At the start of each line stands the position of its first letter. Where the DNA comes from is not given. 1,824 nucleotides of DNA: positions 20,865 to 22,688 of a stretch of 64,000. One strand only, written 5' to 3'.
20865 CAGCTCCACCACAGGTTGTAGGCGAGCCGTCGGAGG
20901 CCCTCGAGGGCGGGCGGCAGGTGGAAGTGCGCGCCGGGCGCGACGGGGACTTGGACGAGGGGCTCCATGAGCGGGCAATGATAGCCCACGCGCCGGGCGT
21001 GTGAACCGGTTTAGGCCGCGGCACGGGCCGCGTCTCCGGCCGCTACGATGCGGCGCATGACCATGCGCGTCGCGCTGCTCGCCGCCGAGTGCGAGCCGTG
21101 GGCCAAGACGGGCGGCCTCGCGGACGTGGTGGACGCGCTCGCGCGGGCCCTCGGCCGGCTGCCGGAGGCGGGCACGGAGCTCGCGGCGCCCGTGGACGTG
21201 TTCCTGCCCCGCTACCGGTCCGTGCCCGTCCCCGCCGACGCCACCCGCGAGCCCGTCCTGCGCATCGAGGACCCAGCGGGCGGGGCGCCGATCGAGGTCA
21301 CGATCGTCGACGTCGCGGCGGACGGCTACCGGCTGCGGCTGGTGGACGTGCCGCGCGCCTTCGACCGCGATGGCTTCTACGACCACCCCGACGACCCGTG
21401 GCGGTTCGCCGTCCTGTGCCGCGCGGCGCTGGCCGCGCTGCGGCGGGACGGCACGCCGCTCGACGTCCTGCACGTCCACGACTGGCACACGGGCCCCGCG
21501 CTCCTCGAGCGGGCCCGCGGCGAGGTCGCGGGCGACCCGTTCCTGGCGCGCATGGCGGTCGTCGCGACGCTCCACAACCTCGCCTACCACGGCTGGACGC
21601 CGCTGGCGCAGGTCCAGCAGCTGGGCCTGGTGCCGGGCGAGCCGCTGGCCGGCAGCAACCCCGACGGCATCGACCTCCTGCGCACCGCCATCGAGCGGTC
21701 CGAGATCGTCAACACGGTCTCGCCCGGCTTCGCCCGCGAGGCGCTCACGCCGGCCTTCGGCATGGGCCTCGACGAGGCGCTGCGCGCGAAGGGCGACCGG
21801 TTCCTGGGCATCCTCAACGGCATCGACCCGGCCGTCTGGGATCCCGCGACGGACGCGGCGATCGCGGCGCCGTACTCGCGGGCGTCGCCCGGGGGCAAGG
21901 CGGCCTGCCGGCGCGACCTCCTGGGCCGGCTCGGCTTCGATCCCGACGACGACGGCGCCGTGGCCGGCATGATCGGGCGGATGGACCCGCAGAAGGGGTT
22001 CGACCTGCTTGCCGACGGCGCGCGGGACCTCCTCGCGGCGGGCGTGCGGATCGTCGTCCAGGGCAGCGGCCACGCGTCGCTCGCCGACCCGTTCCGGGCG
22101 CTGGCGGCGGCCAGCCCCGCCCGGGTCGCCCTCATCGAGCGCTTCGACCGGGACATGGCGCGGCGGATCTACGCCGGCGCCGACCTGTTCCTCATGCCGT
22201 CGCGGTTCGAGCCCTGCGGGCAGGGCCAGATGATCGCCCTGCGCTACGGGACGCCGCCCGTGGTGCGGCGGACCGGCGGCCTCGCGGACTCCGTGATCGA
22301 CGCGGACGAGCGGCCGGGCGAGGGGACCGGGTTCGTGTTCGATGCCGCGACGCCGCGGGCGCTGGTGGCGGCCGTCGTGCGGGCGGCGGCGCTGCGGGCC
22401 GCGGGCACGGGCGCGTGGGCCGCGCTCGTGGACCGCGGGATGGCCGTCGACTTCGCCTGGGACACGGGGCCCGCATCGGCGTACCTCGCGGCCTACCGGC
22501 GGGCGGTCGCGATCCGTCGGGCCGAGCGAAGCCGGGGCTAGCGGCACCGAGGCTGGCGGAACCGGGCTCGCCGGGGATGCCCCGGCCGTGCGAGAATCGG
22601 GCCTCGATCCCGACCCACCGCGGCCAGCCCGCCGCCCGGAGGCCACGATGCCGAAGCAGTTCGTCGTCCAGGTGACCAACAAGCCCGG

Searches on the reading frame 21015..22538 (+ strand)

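Call 77: search_protein_families(library=pfam, proteins=[window:21015-22538:+], max_evalue=0.00001)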
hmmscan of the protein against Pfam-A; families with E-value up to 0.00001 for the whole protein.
window:21015-22538:+ (508 aa): 4 families
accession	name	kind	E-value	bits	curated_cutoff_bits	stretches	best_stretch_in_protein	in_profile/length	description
PF08323.17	Glyco_transf_5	-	6.3e-49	167.3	22.7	1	18-257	1-238/239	Starch synthase catalytic domain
PF13692.12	Glyco_trans_1_4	-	2.8e-14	54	27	1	316-457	3-139/142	Glycosyl transferases group 1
PF00534.26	Glycos_transf_1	-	9.6e-13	48.5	26.4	1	311-455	12-153/172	Glycosyl transferases group 1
PF20706.3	GT4-conflict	-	4.6e-07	29.6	26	1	319-448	202-340/385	Family 4 Glycosyltransferase in conflict systems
